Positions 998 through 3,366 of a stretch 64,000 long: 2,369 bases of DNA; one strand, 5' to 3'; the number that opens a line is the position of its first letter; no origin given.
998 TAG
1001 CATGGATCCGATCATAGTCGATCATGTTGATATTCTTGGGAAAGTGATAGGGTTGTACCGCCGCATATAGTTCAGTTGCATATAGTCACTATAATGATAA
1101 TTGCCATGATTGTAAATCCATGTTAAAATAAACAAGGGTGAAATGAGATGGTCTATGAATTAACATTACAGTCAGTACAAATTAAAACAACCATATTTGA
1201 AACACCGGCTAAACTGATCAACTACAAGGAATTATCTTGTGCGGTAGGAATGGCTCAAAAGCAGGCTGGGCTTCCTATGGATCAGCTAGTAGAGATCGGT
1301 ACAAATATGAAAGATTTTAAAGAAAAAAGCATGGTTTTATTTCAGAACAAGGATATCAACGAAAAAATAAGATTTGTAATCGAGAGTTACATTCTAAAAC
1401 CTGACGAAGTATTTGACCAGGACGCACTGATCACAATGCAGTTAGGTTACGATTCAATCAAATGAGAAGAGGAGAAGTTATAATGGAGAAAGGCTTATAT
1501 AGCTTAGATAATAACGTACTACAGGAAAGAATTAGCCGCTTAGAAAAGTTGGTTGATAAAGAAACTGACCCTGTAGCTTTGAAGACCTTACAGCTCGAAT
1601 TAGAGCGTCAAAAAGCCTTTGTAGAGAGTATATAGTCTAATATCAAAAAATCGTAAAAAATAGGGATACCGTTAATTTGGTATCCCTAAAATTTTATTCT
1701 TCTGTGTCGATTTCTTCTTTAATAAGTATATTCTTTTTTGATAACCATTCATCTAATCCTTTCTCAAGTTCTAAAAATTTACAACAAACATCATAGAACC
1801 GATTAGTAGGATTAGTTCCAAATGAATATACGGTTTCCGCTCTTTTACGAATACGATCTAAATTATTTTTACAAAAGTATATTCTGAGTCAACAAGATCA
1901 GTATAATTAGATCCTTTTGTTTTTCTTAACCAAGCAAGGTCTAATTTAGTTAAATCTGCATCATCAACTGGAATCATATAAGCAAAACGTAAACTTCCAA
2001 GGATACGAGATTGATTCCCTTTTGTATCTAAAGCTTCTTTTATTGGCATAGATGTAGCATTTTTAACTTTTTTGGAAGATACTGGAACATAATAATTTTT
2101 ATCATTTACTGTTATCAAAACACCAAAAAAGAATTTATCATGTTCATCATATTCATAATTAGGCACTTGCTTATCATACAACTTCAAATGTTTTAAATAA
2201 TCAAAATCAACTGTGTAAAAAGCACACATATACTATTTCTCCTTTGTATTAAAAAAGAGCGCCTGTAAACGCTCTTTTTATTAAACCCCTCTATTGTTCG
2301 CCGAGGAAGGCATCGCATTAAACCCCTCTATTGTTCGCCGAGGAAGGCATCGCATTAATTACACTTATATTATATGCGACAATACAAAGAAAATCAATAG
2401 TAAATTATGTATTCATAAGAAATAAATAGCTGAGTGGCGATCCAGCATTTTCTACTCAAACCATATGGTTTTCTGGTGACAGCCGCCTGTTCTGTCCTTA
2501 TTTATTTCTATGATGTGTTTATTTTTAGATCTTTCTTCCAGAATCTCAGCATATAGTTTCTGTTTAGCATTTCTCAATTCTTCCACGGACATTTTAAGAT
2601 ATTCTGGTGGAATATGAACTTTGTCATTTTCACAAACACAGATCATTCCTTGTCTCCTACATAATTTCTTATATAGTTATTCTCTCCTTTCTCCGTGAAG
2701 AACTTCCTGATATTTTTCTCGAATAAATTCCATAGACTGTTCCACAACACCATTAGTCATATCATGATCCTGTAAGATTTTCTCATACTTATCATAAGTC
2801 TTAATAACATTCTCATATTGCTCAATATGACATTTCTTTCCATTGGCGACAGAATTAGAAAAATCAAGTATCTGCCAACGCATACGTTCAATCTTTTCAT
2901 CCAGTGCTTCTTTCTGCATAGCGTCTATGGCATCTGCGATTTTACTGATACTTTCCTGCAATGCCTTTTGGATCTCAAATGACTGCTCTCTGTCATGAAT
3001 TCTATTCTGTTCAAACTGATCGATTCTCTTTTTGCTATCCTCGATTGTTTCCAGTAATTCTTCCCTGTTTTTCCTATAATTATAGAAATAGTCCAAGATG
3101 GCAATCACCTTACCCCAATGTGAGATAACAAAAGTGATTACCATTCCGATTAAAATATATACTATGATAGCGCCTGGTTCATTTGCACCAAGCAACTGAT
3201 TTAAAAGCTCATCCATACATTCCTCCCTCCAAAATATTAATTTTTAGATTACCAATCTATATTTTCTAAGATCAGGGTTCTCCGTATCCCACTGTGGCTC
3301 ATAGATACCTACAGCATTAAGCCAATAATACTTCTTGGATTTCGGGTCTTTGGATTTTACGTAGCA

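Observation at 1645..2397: Complete type III toxin-antitoxin (ToxIN/AbiQ-like) locus with a frame-shifted toxN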

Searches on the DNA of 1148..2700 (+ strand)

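Call 10: search_dna_similar(query=window:1400-2700:+, collection=phages, mode=distant)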
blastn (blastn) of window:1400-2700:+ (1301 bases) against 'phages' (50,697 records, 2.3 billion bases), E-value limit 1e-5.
No match.

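Call 24: search_rna_families(source=window, start=1500, end=2600, threshold=evalue, max_evalue=10, show_alignments=3)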
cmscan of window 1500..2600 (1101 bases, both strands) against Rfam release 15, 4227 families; matches with E-value up to 10: 4.
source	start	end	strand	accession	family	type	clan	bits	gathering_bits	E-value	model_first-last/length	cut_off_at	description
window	2421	2506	-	RF02924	skipping-rope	Gene; sRNA;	-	45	36.7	3.6e-09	1-80/80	no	skipping-rope RNA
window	1654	1771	-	RF04182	GibS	Gene; sRNA;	-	25.2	115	0.49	1-142/142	no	GibS sRNA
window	2248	2385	-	RF04182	GibS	Gene; sRNA;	-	18.4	115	8.9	1-142/142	no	GibS sRNA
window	2203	2284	-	RF01858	RsaF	Gene; sRNA;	-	16.3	60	4.5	1-119/119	no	RNA Staph. aureus F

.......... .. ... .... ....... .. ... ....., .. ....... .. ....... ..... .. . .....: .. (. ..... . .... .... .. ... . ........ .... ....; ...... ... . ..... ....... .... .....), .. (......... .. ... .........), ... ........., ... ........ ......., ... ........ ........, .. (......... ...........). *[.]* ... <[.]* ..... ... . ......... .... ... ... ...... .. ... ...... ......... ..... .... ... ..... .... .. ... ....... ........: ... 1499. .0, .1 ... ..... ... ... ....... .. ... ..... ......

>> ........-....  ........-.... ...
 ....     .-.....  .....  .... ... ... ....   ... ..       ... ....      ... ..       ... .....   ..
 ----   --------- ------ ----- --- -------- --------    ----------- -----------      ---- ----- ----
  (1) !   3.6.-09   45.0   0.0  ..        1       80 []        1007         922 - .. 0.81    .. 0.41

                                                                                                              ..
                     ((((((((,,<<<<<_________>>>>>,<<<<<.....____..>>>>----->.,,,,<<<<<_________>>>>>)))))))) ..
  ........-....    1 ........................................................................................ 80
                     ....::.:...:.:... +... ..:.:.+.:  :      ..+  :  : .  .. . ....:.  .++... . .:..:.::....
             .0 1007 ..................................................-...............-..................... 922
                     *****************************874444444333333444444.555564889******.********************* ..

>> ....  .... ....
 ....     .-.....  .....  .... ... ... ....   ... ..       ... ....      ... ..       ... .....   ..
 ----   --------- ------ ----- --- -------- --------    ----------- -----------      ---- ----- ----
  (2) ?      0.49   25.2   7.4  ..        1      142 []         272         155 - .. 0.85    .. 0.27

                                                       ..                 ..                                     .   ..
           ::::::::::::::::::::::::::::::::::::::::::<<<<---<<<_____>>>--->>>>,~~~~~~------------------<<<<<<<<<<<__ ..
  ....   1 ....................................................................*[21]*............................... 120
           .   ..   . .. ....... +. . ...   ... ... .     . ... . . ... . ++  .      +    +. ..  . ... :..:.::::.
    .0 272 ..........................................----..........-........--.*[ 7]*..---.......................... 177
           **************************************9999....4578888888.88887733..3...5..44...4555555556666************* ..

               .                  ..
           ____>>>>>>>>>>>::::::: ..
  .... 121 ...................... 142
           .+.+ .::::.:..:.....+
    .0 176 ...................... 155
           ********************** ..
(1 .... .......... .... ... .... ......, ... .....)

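Call 80: search_rna_families(sources=[L001, L014, L018, L019, L022, L064, L076, L080, L040, L078, L010], threshold=gathering)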
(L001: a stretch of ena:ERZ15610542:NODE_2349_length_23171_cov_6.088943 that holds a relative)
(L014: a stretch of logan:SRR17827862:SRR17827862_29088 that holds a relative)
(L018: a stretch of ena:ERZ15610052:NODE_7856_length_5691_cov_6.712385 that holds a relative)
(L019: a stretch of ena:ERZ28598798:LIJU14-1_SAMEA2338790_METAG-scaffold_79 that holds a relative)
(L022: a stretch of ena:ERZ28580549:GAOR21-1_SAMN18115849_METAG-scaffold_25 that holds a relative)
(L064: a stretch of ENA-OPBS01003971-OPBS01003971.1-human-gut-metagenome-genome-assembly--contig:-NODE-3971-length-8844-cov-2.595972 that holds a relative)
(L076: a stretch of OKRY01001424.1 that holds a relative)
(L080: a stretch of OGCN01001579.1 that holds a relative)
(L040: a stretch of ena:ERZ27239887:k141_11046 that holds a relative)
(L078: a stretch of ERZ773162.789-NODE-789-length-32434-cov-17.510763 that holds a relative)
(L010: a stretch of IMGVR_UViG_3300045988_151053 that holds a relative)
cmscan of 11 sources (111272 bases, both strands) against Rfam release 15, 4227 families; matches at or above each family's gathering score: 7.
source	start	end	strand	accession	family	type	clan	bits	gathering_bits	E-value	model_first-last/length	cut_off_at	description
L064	7938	8018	-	RF02924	skipping-rope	Gene; sRNA;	-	74.9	36.7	4.5e-16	1-80/80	no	skipping-rope RNA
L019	10359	10429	-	RF00005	tRNA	Gene; tRNA;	CL00001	66.6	29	4.8e-12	1-71/71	no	tRNA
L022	10357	10427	-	RF00005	tRNA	Gene; tRNA;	CL00001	66.6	29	4.8e-12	1-71/71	no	tRNA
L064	4947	5026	-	RF02924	skipping-rope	Gene; sRNA;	-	65.1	36.7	3.6e-13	1-80/80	no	skipping-rope RNA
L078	8740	8825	+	RF02924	skipping-rope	Gene; sRNA;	-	46.4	36.7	1.4e-07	1-80/80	no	skipping-rope RNA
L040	5582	5667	-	RF02924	skipping-rope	Gene; sRNA;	-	46.1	36.7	1.7e-07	1-80/80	no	skipping-rope RNA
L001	5680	5765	+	RF02924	skipping-rope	Gene; sRNA;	-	42.3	36.7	2.3e-06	1-80/80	no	skipping-rope RNA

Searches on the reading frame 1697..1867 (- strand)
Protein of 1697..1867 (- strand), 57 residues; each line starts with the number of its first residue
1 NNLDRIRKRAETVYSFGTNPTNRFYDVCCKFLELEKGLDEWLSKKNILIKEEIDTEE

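Call 5: search_protein_families(library=pfam, proteins=[window:1697-1867:-], max_evalue=1)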
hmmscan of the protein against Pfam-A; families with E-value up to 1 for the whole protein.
seq(57 aa): 2 families
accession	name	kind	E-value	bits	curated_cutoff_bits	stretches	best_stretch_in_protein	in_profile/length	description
PF13958.12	ToxN_toxin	-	0.0094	16.6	25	1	2-41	119-159/159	Toxin ToxN, type III toxin-antitoxin system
PF11717.14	Tudor-knot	-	0.098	13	20.8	1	29-47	35-53/55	RNA binding activity-knot of a chromodomain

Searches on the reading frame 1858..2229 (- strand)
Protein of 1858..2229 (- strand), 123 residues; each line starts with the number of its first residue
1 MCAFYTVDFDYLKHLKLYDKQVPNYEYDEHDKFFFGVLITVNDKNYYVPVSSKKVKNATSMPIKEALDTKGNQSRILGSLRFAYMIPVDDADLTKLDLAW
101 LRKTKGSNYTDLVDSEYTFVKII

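Call 5: search_protein_families(library=pfam, proteins=[window:1861-2229:-], max_evalue=1)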
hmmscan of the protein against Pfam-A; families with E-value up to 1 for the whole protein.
seq(123 aa): 4 families
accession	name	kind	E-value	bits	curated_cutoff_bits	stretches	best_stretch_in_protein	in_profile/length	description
PF13958.12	ToxN_toxin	-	6.5e-28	98.4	25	1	4-121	3-117/159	Toxin ToxN, type III toxin-antitoxin system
PF11645.14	PDDEXK_5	-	0.027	14.9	26.1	1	15-77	69-130/138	PD-(D/E)XK endonuclease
PF00938.23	Lipoprotein_3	-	0.028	14.4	22.7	1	15-94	99-174/236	Lipoprotein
PF06128.16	Shigella_OspC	-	0.029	14.6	25.6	0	9-51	34-77/292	Shigella flexneri OspC protein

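Call 15: find_encoding_contigs(protein=window:1858-2229:-, flank=6000, max_places=8)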
Protein window:1858-2229:- (123 aa): no gene with exactly this product is on record in the collection.

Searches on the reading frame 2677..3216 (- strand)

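Call 78: search_protein_families(library=pfam, proteins=[window:2677-3216:-], max_evalue=0.01)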
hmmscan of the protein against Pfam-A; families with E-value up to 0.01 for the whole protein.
window:2677-3216:- (179 aa): 0 families

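Call 79: search_protein_families(library=phrogs, proteins=[window:2677-3216:-], max_evalue=0.001)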
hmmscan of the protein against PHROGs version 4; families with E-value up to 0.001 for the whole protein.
window:2677-3216:- (179 aa): 1 family
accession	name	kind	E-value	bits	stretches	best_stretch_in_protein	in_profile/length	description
phrog_1009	-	unknown function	0.00079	20.5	1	23-109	11-99/103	-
